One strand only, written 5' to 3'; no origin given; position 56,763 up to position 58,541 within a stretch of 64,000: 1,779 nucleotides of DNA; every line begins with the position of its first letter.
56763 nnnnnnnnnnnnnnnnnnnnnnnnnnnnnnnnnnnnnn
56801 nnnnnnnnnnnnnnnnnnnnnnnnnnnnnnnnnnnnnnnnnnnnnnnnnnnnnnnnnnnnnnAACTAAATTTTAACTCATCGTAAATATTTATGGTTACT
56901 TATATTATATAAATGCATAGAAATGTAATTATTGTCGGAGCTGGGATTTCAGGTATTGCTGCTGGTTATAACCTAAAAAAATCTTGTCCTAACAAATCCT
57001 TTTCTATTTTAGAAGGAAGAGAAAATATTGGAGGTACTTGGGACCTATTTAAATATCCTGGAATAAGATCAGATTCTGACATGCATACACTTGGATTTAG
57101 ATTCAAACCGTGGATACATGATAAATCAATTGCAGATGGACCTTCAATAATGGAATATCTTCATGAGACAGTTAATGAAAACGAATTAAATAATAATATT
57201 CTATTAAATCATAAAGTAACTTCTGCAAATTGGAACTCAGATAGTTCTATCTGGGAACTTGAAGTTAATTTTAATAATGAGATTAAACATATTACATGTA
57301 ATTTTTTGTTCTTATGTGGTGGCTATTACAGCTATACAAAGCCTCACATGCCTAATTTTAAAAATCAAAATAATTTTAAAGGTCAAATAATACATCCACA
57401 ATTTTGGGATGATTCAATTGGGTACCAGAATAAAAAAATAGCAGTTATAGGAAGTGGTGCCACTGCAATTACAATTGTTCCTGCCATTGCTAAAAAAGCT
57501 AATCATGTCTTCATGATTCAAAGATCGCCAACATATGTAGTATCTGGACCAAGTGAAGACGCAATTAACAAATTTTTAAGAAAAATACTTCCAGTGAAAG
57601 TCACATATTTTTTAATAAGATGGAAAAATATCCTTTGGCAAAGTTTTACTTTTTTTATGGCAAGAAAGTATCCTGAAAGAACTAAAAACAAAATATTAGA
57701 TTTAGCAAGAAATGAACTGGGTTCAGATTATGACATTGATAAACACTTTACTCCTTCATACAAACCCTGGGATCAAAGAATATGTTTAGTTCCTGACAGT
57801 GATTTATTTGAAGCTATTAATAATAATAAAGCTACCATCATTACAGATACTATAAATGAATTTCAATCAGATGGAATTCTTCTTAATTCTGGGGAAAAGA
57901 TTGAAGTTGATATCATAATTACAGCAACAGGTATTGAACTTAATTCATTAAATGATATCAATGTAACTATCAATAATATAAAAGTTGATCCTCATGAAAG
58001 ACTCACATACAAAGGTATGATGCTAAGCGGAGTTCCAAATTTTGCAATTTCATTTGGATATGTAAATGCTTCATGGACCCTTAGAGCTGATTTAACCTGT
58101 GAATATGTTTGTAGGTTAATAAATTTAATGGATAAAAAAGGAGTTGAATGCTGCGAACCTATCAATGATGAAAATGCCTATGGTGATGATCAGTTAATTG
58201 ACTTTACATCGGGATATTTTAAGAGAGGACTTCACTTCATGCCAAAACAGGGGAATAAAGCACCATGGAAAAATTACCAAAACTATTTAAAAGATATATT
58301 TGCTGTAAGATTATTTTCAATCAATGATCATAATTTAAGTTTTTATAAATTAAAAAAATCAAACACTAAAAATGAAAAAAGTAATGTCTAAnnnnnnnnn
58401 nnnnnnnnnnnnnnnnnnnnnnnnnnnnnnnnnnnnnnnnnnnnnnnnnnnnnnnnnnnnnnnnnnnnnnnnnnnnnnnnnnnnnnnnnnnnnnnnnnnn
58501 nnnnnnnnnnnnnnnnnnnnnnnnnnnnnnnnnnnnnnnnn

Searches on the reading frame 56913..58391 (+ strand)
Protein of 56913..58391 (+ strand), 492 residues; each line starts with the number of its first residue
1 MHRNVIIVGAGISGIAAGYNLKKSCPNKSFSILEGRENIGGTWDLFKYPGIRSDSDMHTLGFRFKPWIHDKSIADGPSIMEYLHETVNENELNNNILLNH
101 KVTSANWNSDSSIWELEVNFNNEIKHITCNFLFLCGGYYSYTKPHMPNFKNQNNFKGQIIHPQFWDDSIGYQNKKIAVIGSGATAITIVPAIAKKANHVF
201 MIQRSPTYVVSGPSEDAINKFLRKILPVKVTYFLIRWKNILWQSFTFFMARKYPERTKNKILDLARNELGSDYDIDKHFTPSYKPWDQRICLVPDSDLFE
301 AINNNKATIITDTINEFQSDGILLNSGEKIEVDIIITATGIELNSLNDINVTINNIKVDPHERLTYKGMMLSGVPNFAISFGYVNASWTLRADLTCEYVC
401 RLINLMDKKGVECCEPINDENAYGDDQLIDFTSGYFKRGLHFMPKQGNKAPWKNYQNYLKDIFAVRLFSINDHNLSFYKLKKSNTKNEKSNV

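Call 81: search_protein_families(library=pfam, proteins=[window:56913-58391:+], max_evalue=0.00001)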
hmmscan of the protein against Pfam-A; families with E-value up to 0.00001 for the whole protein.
window:56913-58391:+ (492 aa): 5 families
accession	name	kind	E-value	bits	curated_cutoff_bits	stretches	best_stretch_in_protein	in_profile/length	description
PF00743.25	FMO-like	-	5.6e-16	58.5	22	1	78-343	85-332/532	Flavin-binding monooxygenase-like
PF07992.20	Pyr_redox_2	-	5.9e-12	46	26.1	1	4-225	2-192/291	Pyridine nucleotide-disulphide oxidoreductase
PF13738.12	Pyr_redox_3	-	2.5e-11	43.8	30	1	6-207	1-198/305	Pyridine nucleotide-disulphide oxidoreductase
PF13450.12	NAD_binding_8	-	7.8e-10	39.3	21.9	1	7-60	1-52/68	NAD(P)-binding Rossmann-like domain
PF01946.23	Thi4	-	3.9e-06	26.7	26.2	0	3-42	18-56/235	Thi4 family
